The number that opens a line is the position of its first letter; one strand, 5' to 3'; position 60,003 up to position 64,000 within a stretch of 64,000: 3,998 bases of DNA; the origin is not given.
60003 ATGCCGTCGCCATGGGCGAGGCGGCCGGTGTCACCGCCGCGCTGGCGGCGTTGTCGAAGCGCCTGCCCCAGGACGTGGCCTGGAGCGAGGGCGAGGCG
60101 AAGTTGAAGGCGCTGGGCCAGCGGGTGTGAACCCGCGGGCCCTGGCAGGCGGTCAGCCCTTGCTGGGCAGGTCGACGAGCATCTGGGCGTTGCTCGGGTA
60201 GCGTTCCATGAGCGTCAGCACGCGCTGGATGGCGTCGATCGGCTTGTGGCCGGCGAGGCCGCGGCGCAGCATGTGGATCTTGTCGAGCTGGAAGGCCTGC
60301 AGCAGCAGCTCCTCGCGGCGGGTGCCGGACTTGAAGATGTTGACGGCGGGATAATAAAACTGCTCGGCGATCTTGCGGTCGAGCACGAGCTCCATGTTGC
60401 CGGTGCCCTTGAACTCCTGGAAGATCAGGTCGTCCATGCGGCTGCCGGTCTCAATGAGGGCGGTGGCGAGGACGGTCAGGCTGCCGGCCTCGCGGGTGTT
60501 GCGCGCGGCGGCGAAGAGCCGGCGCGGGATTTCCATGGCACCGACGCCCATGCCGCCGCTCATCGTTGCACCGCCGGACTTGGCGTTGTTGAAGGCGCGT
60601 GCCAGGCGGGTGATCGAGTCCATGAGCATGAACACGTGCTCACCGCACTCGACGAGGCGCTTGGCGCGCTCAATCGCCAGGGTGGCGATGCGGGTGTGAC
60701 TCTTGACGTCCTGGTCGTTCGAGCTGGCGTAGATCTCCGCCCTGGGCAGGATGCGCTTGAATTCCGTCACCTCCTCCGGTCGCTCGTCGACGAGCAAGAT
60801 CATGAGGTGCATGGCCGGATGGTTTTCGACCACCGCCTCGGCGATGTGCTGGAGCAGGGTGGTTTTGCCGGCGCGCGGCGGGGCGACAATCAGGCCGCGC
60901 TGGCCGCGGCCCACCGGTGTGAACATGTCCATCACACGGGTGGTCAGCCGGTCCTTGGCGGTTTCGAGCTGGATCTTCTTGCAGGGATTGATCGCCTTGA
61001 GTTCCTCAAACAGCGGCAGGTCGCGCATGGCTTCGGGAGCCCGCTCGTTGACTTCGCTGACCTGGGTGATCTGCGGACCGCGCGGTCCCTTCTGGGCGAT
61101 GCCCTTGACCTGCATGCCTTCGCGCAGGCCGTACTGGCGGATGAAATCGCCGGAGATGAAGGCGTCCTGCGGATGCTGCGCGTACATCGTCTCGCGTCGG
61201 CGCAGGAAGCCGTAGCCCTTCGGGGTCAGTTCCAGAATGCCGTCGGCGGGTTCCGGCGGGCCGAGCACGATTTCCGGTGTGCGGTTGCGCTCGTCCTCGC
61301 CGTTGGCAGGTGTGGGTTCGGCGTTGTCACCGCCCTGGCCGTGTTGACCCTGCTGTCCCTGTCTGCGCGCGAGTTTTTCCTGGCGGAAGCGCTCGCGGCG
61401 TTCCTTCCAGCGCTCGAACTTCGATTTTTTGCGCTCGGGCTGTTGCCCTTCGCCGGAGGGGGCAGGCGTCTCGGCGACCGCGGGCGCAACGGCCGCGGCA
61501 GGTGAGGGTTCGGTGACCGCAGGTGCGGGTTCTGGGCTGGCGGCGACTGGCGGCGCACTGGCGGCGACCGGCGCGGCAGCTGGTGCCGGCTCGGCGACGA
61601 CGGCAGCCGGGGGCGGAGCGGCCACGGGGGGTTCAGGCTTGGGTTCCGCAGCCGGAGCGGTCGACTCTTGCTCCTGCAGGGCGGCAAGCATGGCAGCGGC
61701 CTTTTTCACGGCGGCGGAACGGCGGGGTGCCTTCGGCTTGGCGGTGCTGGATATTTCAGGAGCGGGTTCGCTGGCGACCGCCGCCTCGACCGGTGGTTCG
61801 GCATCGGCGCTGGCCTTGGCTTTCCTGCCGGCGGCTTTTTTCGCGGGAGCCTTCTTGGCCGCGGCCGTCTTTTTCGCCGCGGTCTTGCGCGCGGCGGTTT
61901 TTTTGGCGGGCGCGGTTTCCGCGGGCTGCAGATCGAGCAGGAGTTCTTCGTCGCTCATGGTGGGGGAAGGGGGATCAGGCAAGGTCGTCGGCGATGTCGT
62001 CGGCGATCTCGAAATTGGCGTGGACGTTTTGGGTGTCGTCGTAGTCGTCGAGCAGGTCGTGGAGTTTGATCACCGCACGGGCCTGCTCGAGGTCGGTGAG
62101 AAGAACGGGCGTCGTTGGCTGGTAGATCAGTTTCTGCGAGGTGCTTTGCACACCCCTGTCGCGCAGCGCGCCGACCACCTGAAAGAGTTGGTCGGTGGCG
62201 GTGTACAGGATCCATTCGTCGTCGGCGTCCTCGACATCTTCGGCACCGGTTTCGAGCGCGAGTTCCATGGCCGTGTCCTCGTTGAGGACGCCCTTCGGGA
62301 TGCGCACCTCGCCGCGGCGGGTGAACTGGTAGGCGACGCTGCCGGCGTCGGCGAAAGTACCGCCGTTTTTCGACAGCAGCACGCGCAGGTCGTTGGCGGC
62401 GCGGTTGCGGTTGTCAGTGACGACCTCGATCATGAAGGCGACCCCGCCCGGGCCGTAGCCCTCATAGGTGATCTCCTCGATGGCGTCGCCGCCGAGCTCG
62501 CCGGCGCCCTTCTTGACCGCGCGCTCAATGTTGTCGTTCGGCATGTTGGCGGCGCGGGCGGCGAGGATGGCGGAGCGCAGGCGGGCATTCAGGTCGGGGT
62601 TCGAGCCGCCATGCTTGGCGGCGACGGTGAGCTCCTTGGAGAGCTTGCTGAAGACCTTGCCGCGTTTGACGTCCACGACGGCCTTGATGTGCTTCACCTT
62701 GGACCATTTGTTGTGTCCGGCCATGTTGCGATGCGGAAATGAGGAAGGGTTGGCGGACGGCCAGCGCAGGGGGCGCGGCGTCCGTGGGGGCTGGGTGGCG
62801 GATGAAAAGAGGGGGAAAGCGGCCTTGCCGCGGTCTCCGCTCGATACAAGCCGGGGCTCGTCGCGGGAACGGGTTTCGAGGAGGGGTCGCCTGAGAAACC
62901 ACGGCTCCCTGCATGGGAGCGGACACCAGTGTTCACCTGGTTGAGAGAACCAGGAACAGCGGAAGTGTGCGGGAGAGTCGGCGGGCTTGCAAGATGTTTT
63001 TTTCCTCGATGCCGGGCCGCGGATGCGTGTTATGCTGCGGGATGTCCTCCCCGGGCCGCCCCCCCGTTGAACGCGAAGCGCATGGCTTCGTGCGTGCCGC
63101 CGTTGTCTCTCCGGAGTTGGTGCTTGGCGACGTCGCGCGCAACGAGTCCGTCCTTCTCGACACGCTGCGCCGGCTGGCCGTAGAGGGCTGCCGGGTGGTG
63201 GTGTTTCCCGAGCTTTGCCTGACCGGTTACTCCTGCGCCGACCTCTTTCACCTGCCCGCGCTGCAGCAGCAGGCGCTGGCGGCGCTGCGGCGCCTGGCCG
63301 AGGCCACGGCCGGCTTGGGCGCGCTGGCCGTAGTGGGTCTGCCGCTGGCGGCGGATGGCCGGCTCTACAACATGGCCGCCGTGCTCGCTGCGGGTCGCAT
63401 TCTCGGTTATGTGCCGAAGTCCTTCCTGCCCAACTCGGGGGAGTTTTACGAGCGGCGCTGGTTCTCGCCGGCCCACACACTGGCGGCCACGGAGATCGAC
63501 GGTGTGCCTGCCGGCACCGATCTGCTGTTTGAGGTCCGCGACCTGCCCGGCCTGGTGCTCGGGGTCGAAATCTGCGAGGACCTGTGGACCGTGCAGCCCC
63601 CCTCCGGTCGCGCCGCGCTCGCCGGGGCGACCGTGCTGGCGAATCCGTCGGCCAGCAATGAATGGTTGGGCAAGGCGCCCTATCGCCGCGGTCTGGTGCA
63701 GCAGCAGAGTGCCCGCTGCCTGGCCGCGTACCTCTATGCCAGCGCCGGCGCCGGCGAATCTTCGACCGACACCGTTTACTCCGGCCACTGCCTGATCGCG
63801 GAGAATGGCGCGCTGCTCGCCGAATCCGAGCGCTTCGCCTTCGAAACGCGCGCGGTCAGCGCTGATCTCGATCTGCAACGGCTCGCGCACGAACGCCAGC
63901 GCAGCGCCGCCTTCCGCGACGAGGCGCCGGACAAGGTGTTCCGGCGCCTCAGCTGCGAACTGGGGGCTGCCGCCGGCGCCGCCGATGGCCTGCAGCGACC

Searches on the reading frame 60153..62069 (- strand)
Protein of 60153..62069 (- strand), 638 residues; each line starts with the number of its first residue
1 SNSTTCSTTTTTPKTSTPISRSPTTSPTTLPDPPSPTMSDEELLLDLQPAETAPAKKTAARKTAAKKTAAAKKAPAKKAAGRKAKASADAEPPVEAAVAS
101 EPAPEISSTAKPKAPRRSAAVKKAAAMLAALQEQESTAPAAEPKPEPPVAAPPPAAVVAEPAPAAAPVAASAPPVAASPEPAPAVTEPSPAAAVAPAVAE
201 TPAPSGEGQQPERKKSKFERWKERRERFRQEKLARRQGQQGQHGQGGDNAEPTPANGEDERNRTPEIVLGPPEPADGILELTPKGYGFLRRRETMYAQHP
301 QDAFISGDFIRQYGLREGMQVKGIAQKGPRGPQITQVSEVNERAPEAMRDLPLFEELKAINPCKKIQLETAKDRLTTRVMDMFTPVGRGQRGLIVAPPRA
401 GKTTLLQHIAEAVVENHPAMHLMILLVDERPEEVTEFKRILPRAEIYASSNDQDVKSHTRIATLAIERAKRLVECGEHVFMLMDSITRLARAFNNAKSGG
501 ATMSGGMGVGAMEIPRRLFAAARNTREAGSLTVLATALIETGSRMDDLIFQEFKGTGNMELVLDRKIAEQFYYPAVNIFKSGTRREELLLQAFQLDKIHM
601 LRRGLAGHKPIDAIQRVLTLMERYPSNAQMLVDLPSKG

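Call 17: search_protein_families(library=pfam, proteins=[window:60153-62069:-], max_evalue=0.001)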
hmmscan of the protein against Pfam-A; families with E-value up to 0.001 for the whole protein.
window:60153-62069:- (638 aa): 3 families
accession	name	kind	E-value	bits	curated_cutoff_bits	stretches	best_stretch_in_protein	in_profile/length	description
PF00006.31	ATP-synt_ab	-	2.3e-24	86.7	29.5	1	377-581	2-211/213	ATP synthase alpha/beta family, nucleotide-binding domain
PF07497.18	Rho_RNA_bind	-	3.1e-14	53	27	1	276-346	2-73/73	Rho termination factor, RNA-binding domain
PF22707.2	S1CSD-TOTE-2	-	0.00054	20.4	27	0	276-326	4-43/60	S1/CSD-like domain 2 of the TOTE conflict systems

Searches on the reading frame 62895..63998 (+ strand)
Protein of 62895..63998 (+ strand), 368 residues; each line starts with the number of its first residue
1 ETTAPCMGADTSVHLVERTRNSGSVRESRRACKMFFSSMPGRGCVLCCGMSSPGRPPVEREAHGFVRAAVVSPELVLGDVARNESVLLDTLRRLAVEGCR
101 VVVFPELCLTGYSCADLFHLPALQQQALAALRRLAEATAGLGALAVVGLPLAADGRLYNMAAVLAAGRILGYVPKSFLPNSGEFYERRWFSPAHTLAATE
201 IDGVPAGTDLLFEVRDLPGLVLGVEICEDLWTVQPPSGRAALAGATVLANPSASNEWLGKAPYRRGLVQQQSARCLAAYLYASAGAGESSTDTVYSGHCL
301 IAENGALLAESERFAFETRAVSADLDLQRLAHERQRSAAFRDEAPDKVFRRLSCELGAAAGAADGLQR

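Call 17: search_protein_families(library=pfam, proteins=[window:62895-63998:+], max_evalue=0.001)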
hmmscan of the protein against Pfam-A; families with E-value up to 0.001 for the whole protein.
window:62895-63998:+ (368 aa): 1 family
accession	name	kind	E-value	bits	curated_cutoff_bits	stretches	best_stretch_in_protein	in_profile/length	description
PF00795.27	CN_hydrolase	-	7.3e-25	88.2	23.2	1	67-331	1-252/256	Carbon-nitrogen hydrolase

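Call 18: search_protein_families(library=ncbifam, proteins=[window:62895-63998:+], max_evalue=0.001)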
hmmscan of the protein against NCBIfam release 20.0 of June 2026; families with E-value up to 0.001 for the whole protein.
window:62895-63998:+ (368 aa): 4 families
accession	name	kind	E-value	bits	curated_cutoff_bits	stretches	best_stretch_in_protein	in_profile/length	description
NF002730.0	PRK02628.1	equivalog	4.9e-101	338.9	473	1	59-358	6-311/677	NAD(+) synthase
NF010588.0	PRK13981.1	equivalog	7.6e-37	126.9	479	1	73-340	12-261/546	NAD+ synthase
TIGR03381.1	agmatine_aguB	equivalog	3.1e-14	53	410.25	1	79-346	13-274/279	N-carbamoylputrescine amidase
NF040852.1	nitrile_Arch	equivalog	3.7e-05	23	500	1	71-262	6-178/262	nitrilase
